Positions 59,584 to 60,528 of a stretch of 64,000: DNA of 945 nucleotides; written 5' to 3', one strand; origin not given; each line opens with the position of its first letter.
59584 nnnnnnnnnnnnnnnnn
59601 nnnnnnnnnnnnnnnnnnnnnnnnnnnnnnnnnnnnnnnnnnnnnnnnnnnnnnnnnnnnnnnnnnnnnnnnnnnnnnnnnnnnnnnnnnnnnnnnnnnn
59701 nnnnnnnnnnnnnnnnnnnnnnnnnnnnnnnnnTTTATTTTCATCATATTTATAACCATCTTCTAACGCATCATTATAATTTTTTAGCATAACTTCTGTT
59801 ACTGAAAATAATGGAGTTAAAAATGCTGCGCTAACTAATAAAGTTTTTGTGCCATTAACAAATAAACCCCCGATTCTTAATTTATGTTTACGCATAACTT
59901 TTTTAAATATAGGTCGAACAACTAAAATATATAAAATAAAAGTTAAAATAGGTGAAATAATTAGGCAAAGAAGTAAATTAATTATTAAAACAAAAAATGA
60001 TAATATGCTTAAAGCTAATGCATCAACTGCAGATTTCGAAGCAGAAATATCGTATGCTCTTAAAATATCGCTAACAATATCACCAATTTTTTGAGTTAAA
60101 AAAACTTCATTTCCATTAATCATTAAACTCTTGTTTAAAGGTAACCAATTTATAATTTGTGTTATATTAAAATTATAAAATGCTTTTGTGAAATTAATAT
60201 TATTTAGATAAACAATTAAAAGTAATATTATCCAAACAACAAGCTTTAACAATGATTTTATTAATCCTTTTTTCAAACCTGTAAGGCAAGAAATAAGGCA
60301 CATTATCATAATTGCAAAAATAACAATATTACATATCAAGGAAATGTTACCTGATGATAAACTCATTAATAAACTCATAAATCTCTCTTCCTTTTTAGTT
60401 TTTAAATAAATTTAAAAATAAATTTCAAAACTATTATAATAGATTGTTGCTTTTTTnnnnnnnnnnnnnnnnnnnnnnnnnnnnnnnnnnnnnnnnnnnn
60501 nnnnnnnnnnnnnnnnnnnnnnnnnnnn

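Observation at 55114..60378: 1754-aa membrane-anchored giant protein heading a long housekeeping operon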

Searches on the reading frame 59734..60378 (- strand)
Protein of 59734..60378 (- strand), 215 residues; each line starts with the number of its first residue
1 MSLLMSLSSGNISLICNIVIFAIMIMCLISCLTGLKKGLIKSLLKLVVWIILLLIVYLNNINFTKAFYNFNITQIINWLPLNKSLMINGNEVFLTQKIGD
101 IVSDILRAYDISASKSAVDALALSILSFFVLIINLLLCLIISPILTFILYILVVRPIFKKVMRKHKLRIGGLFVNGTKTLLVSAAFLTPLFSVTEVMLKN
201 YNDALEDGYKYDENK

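Call 22: search_protein_families(library=pfam, alignment_id=A3, max_evalue=10)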
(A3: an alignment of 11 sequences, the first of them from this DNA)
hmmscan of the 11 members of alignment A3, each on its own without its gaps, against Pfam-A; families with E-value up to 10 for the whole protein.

A. member 1, seq(215 aa): 1 family
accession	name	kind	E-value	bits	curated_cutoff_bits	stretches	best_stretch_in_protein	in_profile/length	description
PF02674.22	Colicin_V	-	0.014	15.8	29.3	1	22-56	4-38/144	Colicin V production protein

B. families by the number of members that match (of 11 scanned): 5 families
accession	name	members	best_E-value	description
PF02674.22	Colicin_V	7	4.5e-05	Colicin V production protein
PF24984.1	HEAT_EF3_GNC1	1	0.12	Elongation factor 3/GNC1 HEAT repeat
PF06197.19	DUF998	1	0.4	Protein of unknown function (DUF998)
PF02038.21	ATP1G1_PLM_MAT8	1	2.2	ATP1G1/PLM/MAT8 family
PF06836.17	DUF1240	1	6.5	Protein of unknown function (DUF1240)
